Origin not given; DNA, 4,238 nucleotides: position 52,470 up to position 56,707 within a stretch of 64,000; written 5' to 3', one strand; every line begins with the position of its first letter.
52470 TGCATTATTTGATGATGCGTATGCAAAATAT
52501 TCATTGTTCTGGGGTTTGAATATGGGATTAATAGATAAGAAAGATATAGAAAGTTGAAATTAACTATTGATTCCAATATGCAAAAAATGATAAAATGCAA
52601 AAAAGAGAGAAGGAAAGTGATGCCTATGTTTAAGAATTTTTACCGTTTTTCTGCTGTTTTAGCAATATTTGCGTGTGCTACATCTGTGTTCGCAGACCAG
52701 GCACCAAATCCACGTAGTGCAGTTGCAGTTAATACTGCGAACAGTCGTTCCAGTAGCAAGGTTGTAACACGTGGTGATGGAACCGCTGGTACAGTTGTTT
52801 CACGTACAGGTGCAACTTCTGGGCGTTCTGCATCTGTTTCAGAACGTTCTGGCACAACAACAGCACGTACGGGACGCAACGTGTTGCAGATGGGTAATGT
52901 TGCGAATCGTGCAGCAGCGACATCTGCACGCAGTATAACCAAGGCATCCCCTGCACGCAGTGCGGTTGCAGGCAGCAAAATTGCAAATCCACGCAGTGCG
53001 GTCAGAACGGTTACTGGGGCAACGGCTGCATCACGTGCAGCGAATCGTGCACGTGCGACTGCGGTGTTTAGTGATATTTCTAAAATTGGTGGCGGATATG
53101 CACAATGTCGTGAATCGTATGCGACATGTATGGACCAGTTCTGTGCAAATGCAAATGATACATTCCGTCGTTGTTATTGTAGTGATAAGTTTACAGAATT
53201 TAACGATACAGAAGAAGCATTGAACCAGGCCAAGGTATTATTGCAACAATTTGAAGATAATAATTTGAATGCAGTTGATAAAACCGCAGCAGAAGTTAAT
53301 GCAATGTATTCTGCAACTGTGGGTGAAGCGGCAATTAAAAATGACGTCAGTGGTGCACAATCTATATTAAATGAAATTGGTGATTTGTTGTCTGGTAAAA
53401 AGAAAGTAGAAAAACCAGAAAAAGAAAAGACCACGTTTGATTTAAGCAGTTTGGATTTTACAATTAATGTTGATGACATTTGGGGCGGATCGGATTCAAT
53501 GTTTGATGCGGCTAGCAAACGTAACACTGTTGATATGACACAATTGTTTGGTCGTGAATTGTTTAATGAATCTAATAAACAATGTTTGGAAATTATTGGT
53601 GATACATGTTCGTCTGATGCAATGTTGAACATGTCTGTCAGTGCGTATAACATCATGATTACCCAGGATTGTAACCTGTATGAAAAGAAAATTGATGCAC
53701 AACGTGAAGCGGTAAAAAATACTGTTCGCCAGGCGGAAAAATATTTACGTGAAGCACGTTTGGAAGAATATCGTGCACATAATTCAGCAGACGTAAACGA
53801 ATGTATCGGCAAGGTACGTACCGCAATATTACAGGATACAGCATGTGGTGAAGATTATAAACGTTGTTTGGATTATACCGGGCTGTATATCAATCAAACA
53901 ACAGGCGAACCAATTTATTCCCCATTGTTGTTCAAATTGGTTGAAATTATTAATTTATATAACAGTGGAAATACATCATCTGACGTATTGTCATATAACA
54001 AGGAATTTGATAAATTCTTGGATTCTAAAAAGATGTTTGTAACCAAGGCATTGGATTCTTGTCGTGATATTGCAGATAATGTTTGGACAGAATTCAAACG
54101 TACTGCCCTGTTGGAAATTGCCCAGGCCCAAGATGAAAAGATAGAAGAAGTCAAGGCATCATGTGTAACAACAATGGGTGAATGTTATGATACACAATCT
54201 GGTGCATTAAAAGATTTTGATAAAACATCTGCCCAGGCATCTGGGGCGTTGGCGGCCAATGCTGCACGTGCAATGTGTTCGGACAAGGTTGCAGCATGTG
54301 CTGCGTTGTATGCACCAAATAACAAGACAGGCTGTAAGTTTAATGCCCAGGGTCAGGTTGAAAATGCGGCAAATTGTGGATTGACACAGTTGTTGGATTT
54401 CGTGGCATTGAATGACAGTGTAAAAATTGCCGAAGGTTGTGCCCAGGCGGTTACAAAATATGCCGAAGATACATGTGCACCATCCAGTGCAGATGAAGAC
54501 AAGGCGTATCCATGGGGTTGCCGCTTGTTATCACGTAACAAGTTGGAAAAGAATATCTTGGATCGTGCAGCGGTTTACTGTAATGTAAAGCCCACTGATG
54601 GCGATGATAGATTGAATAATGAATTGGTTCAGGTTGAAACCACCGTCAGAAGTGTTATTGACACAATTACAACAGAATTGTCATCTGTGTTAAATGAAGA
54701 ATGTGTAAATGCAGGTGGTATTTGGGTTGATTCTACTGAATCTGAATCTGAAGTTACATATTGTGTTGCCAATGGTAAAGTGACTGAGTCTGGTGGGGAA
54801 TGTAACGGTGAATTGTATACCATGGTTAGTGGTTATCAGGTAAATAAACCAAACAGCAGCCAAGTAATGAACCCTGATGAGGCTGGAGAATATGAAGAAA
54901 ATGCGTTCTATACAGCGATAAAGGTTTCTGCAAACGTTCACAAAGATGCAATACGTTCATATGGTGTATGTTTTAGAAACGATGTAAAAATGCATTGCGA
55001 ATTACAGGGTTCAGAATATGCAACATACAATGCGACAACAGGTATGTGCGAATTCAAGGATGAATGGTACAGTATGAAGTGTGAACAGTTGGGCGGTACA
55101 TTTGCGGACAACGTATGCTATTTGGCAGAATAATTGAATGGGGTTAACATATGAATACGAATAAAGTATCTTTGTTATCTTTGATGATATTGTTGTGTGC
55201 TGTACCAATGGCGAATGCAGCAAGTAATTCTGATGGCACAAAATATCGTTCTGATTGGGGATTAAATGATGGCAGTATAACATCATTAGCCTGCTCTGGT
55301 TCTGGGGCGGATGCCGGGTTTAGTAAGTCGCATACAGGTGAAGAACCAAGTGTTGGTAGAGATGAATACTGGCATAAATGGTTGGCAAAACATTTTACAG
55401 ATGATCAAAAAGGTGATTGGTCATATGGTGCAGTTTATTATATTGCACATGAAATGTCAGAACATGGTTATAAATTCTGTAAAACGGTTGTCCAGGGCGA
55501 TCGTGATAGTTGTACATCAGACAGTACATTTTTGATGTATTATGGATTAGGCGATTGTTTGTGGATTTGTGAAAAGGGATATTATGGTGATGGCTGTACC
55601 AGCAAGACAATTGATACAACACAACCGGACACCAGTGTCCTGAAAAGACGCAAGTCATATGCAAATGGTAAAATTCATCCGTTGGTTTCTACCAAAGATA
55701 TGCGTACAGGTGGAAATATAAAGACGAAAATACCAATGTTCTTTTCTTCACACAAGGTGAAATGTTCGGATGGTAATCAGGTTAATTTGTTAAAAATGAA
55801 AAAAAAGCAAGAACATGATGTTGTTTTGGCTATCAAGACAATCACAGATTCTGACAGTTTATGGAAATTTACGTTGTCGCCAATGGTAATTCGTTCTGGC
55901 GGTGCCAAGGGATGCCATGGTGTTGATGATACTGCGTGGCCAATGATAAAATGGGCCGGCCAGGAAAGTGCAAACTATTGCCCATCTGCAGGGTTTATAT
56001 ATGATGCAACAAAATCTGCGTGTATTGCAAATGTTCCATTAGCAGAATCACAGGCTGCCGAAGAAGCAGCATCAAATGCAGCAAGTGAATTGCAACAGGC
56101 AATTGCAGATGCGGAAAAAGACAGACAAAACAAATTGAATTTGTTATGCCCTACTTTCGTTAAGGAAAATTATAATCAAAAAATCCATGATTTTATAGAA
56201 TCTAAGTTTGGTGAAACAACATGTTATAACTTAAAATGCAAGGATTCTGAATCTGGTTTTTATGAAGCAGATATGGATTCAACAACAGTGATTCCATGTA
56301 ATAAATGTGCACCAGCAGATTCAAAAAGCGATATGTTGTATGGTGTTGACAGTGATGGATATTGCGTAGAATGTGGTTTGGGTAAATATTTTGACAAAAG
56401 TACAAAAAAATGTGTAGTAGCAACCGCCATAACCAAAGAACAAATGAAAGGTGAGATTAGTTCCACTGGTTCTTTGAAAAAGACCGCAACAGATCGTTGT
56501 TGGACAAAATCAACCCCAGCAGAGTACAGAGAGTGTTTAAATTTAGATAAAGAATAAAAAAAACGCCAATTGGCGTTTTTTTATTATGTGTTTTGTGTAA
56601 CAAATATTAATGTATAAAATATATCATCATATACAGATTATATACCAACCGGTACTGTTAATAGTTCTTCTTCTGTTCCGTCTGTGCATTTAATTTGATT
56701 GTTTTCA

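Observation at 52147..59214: Island of giant paralogous Cys-rich secreted proteins between rsmH and a tRNA cluster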

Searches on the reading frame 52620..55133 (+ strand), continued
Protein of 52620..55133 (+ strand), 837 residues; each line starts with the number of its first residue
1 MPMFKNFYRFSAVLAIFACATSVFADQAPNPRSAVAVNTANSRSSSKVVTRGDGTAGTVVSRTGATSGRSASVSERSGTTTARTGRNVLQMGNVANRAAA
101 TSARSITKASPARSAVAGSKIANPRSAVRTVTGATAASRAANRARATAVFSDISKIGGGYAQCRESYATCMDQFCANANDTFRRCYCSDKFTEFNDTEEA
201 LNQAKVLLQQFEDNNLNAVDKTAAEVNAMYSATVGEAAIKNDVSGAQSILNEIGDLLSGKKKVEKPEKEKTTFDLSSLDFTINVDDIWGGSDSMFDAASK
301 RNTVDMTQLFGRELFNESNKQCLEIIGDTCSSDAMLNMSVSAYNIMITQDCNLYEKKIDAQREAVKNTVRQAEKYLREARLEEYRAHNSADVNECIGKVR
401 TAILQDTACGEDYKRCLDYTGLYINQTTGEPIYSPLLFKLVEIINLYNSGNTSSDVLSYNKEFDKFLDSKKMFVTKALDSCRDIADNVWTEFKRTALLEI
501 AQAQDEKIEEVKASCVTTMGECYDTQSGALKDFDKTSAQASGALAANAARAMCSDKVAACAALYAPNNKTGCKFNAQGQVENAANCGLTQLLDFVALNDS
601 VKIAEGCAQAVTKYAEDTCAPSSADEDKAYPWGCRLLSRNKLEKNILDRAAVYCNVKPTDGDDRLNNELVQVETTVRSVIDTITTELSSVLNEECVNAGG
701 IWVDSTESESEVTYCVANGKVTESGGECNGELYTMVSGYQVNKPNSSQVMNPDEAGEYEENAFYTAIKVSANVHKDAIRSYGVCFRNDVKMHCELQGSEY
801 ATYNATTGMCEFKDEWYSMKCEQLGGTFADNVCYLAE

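Call 89: search_protein_families(library=pfam, proteins=[L001:12648-14264:+, L003:14754-15881:+], max_evalue=5)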
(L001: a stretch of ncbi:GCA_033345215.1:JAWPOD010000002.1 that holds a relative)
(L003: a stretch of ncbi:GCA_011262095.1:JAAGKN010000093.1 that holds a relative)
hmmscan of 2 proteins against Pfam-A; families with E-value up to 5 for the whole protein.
L001:12648-14264:+ (538 aa): 1 family
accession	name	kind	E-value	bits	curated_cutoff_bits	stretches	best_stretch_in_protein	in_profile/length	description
PF19202.5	DUF5874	-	0.0056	17.5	27.1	1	383-422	7-45/74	Family of unknown function (DUF5874)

L003:14754-15881:+ (375 aa): 1 family
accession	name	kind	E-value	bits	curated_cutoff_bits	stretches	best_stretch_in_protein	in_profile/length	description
PF07699.19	Ephrin_rec_like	-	3.8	7.8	23.1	1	22-53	14-48/48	Tyrosine-protein kinase ephrin type A/B receptor-like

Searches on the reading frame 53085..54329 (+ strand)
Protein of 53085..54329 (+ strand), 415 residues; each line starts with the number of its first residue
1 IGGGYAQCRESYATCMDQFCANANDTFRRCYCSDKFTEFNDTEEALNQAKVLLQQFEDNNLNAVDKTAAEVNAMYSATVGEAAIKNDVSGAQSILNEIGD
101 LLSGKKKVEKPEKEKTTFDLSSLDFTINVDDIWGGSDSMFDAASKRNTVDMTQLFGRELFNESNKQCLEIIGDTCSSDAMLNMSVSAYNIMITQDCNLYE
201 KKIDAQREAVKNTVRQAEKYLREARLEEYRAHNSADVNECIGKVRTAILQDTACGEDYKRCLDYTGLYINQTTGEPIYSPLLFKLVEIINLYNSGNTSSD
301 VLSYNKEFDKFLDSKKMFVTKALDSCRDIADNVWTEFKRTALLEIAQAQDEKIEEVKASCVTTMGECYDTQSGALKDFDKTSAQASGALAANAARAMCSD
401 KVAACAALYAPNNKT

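Call 83: search_dna_similar(query=window:53085-54329:+, collection=phages, mode=protein, max_evalue=0.01, max_rows=15)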
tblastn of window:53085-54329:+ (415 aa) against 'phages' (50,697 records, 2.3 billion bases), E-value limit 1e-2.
No match.
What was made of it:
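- Tried and rejected: A tblastn search of the A core against 50,697 phage records found nothing (call 83).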

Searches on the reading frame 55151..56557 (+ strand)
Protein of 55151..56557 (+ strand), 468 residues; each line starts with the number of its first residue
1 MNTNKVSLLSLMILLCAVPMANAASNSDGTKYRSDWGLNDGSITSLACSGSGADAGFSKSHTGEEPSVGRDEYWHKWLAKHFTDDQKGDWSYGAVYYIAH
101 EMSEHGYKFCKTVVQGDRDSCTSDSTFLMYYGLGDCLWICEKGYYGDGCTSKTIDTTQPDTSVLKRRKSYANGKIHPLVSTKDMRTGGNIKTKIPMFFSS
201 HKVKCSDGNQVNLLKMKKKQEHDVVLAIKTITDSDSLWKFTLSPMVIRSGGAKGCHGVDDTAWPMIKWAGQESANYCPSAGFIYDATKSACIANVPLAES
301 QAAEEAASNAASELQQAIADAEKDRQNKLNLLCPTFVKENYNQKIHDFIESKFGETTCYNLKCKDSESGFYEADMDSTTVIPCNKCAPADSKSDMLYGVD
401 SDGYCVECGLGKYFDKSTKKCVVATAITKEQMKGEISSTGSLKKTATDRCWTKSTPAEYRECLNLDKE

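Call 5: search_protein_families(library=pfam, proteins=[window:55151-56557:+], max_evalue=1)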
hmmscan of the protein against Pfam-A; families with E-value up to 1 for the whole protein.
window:55151-56557:+ (468 aa): 1 family
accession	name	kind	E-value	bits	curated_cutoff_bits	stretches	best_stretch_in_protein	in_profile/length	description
PF01607.29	CBM_14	-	0.59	10.7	22.1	1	407-425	30-48/53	Chitin binding Peritrophin-A domain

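Call 6: search_protein_families(library=ncbifam, proteins=[window:55151-56557:+], max_evalue=1)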
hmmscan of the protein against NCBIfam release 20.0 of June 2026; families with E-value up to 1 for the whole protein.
window:55151-56557:+ (468 aa): 1 family
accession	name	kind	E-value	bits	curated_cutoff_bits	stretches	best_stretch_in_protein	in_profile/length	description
NF007987.0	PRK10715.1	equivalog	0.17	11.2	353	1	310-362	81-135/339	flagella biosynthesis regulator Flk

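Call 62: search_solved_structures(query=window:55151-56557:+, max_evalue=10)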
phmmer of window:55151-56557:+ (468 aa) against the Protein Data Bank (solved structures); distinct sequences matched with E-value up to 10: 0.

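Call 81: search_protein_families(library=phrogs, proteins=[window:55151-56557:+], max_evalue=0.01)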
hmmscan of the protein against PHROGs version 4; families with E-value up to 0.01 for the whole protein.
window:55151-56557:+ (468 aa): 0 families

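Call 82: search_protein_families(library=padloc, proteins=[window:55151-56557:+], max_evalue=0.01)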
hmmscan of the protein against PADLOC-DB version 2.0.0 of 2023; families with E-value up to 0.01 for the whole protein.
window:55151-56557:+ (468 aa): 0 families

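Call 89: search_protein_families(library=pfam, proteins=[window:55151-56557:+], max_evalue=5)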
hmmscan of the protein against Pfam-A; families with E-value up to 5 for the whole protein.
window:55151-56557:+ (468 aa): 1 family
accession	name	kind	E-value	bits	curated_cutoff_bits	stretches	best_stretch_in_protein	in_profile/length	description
PF01607.29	CBM_14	-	0.59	10.7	22.1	1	407-425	30-48/53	Chitin binding Peritrophin-A domain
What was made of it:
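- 55151..56557 (+): C: a 468-aa exported Cys-rich protein (20 Cys in the mature part) that evolves fast. It has positional homologues downstream of A in many genomes (21-47% identity). It has no significant Pfam match (calls 5, 89).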
